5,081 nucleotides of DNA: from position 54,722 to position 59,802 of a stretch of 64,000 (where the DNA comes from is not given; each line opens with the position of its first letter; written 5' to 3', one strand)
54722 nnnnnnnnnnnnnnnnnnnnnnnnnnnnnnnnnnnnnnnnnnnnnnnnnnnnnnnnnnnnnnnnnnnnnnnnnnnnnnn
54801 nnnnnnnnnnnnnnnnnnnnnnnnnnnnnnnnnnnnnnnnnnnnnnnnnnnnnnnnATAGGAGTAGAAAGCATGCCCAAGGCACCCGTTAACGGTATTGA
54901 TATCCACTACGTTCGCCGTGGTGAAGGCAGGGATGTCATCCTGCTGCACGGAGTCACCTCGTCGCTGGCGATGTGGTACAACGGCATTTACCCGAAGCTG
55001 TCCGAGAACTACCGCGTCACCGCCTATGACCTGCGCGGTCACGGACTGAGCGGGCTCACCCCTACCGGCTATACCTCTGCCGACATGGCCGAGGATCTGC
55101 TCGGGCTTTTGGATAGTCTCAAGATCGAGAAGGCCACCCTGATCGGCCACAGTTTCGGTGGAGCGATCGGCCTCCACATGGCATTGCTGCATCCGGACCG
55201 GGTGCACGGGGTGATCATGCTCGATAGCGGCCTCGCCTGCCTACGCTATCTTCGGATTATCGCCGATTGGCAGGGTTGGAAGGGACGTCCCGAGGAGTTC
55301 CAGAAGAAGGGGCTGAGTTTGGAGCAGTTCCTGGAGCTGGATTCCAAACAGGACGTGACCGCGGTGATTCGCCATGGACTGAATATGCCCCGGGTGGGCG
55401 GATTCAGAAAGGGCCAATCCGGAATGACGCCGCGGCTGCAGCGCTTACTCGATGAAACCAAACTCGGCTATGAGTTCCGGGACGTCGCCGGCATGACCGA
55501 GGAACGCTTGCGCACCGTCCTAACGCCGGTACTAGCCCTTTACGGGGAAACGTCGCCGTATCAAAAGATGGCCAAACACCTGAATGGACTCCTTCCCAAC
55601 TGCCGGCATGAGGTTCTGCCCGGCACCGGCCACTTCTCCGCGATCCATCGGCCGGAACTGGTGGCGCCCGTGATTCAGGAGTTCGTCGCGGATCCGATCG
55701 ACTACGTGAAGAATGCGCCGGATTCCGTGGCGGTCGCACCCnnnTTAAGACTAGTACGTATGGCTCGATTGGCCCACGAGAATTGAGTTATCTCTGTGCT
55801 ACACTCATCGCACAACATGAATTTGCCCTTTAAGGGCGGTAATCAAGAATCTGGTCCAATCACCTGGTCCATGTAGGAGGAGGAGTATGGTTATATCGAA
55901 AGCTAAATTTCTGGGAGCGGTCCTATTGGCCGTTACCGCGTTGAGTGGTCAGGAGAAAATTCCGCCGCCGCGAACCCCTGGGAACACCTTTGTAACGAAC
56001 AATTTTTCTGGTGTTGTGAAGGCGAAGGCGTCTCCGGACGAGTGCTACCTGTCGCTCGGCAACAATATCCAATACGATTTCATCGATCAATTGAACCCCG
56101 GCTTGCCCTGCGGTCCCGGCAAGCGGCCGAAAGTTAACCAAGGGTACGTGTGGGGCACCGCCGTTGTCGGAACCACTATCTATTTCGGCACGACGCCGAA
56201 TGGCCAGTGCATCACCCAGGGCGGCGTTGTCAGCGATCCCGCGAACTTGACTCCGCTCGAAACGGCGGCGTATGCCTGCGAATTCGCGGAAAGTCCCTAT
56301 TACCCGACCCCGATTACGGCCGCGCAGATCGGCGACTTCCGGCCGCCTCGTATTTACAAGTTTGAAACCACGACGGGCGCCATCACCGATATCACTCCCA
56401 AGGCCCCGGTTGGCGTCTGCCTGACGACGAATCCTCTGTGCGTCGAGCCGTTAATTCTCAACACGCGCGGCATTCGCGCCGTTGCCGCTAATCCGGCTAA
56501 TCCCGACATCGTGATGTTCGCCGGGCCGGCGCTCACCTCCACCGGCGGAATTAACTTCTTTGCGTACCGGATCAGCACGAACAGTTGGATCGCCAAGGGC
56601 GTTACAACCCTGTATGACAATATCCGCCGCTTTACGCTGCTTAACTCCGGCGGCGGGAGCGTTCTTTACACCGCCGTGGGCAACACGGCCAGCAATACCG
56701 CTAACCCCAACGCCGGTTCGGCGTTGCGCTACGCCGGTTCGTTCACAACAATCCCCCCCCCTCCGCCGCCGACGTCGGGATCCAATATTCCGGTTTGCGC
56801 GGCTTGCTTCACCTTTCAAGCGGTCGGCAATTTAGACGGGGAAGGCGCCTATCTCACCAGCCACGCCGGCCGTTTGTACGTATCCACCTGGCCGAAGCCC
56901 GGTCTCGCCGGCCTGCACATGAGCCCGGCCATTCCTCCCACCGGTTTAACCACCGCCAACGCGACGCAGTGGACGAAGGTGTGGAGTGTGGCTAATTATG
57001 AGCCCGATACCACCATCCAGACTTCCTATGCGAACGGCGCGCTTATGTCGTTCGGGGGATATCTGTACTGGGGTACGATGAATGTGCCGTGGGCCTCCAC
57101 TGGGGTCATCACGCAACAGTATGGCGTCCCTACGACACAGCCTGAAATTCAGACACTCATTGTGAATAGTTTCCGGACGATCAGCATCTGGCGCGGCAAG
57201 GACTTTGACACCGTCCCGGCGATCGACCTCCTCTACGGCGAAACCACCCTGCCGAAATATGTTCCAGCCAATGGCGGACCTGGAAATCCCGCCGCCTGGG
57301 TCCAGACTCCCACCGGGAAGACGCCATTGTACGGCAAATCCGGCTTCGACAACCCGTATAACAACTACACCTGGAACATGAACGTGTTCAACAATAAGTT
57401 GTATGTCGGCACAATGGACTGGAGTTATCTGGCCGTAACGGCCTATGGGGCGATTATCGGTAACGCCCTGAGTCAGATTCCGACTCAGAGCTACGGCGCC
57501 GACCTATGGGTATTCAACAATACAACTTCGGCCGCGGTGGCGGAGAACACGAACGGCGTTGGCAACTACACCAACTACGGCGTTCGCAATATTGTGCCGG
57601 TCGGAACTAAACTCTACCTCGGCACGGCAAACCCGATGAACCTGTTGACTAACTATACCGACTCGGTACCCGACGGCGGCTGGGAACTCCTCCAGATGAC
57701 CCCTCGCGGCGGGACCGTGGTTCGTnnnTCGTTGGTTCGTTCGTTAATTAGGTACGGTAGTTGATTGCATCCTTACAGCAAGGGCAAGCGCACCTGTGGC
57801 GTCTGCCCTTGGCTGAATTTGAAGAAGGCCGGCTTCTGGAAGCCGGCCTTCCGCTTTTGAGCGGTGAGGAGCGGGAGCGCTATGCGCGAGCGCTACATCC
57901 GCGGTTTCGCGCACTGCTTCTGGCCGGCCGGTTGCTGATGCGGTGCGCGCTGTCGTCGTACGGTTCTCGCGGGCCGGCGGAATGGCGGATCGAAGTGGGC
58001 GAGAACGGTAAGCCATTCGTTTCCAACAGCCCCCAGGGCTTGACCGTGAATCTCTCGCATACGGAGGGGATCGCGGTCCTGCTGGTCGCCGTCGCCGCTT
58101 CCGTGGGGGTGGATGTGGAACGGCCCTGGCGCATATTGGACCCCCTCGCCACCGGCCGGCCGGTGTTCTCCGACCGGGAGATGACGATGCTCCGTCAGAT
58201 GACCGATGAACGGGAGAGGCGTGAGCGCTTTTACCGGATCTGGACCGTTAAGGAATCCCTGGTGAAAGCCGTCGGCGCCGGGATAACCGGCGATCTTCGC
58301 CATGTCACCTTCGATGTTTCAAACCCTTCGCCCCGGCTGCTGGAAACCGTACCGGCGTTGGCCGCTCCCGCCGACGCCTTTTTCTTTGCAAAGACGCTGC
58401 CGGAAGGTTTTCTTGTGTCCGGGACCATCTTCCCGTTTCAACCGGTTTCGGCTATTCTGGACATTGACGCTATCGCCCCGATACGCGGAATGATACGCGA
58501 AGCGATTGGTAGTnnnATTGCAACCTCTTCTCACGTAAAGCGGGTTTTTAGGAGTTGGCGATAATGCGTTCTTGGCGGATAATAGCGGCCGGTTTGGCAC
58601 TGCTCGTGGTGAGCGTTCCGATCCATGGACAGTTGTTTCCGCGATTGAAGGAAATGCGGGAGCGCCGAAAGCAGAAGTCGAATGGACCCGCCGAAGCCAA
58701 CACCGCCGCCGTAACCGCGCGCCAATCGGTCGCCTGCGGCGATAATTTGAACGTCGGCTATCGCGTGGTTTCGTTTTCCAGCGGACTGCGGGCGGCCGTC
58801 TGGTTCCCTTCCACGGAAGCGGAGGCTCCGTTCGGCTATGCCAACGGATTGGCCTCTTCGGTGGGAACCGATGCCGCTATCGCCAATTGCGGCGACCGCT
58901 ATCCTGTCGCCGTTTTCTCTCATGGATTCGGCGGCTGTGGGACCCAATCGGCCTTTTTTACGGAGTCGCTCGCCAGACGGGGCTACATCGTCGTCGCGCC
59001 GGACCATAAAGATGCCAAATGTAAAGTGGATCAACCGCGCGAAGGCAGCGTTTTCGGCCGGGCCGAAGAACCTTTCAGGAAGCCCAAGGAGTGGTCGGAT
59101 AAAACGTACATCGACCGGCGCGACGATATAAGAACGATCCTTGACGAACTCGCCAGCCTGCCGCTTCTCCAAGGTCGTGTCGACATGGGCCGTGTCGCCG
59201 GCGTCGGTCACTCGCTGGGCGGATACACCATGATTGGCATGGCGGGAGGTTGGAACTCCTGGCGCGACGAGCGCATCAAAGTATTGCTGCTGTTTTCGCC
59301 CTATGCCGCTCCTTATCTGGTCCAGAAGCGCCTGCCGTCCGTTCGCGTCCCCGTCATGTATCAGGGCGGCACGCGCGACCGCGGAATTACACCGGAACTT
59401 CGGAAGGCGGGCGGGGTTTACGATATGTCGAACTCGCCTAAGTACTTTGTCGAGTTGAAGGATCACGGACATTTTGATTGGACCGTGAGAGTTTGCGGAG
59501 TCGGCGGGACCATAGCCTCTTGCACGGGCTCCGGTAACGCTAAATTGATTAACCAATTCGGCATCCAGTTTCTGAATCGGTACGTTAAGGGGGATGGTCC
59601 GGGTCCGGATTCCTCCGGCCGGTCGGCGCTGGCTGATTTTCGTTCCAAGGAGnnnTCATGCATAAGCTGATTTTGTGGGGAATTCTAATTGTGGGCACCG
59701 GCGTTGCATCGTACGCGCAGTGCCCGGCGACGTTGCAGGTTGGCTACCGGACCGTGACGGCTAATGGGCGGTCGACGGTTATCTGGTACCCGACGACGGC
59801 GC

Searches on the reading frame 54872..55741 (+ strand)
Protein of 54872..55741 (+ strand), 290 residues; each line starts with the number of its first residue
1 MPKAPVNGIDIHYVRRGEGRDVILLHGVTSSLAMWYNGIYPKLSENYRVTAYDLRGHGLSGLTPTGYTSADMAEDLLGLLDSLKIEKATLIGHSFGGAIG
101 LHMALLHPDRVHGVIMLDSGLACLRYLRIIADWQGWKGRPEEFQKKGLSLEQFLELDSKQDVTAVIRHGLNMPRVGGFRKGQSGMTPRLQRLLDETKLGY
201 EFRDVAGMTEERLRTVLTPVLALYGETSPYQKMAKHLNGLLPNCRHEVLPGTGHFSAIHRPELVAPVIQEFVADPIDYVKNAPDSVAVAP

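Call 16: search_protein_families(library=pfam, proteins=[window:54872-55741:+], max_evalue=0.01)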
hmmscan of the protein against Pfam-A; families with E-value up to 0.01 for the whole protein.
window:54872-55741:+ (290 aa): 7 families
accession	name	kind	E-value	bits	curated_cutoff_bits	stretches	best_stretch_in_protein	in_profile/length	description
PF00561.26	Abhydrolase_1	-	1.2e-30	107.4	25.8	1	22-258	3-242/245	alpha/beta hydrolase fold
PF12697.13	Abhydrolase_6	-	4.2e-23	83.6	26.3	1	22-266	1-216/217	Alpha/beta hydrolase family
PF12146.15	Hydrolase_4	-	1.4e-13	51.2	27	1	22-122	7-112/239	Serine aminopeptidase, S33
PF03096.20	Ndr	-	0.00021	20.6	23.3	1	70-118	83-131/283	Ndr family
PF00756.26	Esterase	-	0.00068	19.9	22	1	72-121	98-149/251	Putative esterase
PF00975.26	Thioesterase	-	0.00077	20.2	26.4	1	23-110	4-90/226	Thioesterase domain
PF02230.22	Abhydrolase_2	-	0.0035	17.7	23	0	83-121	102-140/217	Phospholipase/Carboxylesterase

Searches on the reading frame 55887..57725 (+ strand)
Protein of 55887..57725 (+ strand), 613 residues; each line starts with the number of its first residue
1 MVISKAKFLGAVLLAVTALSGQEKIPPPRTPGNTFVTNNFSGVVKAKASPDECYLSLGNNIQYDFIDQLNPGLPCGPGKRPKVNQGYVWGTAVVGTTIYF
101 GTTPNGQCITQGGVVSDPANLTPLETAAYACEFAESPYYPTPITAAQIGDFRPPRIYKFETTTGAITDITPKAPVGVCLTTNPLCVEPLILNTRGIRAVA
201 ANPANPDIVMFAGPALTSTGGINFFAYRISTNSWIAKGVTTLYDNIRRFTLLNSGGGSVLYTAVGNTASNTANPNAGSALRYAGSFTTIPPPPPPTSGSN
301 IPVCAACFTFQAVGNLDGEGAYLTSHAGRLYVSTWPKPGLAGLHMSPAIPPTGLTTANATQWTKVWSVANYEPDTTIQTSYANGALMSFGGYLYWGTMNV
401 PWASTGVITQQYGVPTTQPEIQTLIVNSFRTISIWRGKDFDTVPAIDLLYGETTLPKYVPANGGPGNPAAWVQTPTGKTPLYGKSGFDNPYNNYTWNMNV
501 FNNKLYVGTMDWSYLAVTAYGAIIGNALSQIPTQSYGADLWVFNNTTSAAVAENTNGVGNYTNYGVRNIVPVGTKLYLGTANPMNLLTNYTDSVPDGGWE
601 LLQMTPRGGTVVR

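Call 16: search_protein_families(library=pfam, proteins=[window:55887-57725:+], max_evalue=0.01)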
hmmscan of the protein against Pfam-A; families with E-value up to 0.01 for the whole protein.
window:55887-57725:+ (613 aa): 0 families

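Call 20: search_protein_families(library=ncbifam, proteins=[window:55887-57725:+], max_evalue=0.1)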
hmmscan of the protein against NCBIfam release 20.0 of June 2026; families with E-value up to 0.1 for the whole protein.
window:55887-57725:+ (613 aa): 0 families

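Call 80: search_solved_structures(query=window:55887-57725:+, max_evalue=1)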
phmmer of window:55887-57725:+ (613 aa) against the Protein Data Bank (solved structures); distinct sequences matched with E-value up to 1: 3.
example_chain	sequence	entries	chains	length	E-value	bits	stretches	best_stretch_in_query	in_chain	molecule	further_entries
1gik_A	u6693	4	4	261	0.0055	18.2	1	228-324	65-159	ANTIVIRAL PROTEIN S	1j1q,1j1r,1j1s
2q8w_A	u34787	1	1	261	0.01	17.2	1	230-325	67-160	POKEWEED ANTIVIRAL PROTEIN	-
3sim_A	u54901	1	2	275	0.24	12.8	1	153-274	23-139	Protein, Family 18 Chitinase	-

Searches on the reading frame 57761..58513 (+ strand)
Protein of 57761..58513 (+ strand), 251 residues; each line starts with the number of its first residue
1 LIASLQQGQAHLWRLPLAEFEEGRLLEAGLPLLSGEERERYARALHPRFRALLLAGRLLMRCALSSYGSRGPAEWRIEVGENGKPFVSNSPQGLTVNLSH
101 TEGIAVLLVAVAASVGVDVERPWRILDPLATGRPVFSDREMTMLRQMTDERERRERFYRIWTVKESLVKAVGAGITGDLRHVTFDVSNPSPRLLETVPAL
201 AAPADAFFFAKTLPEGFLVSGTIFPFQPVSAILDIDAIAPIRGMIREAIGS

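Call 5: search_protein_families(library=pfam, proteins=[window:57761-58513:+], max_evalue=0.1)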
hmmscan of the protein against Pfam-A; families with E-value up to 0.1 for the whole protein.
window:57761-58513:+ (251 aa): 3 families
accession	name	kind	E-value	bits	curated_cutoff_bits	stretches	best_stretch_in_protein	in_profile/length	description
PF01648.25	ACPS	-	1.7e-13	51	25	1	114-188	1-80/111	4'-phosphopantetheinyl transferase superfamily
PF22624.1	AASDHPPT_N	-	1.2e-05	25.9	27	1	31-107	15-95/100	4'-phosphopantetheinyl transferase, N-terminal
PF17837.6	4PPT_N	-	0.0025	18.3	27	1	48-110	12-68/68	4'-phosphopantetheinyl transferase N-terminal domain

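Call 20: search_protein_families(library=ncbifam, proteins=[window:57761-58513:+], max_evalue=0.1)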
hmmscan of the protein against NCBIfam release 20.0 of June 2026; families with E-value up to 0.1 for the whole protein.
window:57761-58513:+ (251 aa): 8 families
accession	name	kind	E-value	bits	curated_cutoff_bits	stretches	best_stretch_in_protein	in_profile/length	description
NF042922.1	4PPT_HetI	equivalog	1.4e-25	90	370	1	5-195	14-202/235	4'-phosphopantetheinyl transferase HetI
NF007676.0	PRK10351.1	equivalog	9.3e-16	58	174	1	48-173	29-145/195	4'-phosphopantetheinyl transferase AcpT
NF047349.1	4PPT_AusB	equivalog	2.6e-13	49.9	225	1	56-187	44-162/205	aureusimine biosynthesis 4'-phosphopantetheinyl transferase AusB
TIGR00556.1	pantethn_trn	domain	3.1e-07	30.5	45.35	1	113-180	3-74/128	phosphopantetheine--protein transferase domain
NF011253.0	PRK14659.1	equivalog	0.0078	16.8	156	1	134-180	29-75/123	holo-[acyl-carrier-protein] synthase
TIGR00516.1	acpS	equivalog_domain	0.015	15.5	59.8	1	135-188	30-80/125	holo-ACP synthase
NF042923.1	4PPT_Npt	exception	0.029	13.6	370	1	37-121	28-108/223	4'-phosphopantetheinyl transferase Npt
NF011254.0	PRK14660.1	equivalog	0.031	14.3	195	1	144-188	36-80/125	holo-[acyl-carrier-protein] synthase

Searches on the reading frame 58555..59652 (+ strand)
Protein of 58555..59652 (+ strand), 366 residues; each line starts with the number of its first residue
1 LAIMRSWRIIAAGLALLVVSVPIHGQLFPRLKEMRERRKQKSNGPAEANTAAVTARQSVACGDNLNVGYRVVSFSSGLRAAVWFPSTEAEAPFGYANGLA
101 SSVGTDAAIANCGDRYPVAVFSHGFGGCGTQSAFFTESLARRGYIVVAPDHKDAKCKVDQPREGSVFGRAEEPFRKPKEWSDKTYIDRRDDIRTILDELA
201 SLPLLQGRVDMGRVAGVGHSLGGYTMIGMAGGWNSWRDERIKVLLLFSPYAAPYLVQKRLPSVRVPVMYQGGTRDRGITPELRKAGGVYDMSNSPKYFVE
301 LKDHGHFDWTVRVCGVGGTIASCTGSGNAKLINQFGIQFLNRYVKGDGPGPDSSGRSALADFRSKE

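Call 16: search_protein_families(library=pfam, proteins=[window:58555-59652:+], max_evalue=0.01)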
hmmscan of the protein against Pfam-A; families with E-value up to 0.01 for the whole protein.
window:58555-59652:+ (366 aa): 5 families
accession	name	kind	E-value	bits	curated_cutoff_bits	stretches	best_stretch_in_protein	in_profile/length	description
PF03403.19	PAF-AH_p_II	-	5e-13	48.8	20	1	110-155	94-139/372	Platelet-activating factor acetylhydrolase, isoform II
PF12697.13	Abhydrolase_6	-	1.4e-07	32.9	26.3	1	120-240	2-85/217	Alpha/beta hydrolase family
PF12740.14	PETase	-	1.4e-07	31.7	28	1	192-309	103-214/263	PET hydrolase-like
PF07224.18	Chlorophyllase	-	0.00021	20.6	26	0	115-150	41-76/301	Chlorophyllase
PF12146.15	Hydrolase_4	-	0.0056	16.4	27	0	119-152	7-40/239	Serine aminopeptidase, S33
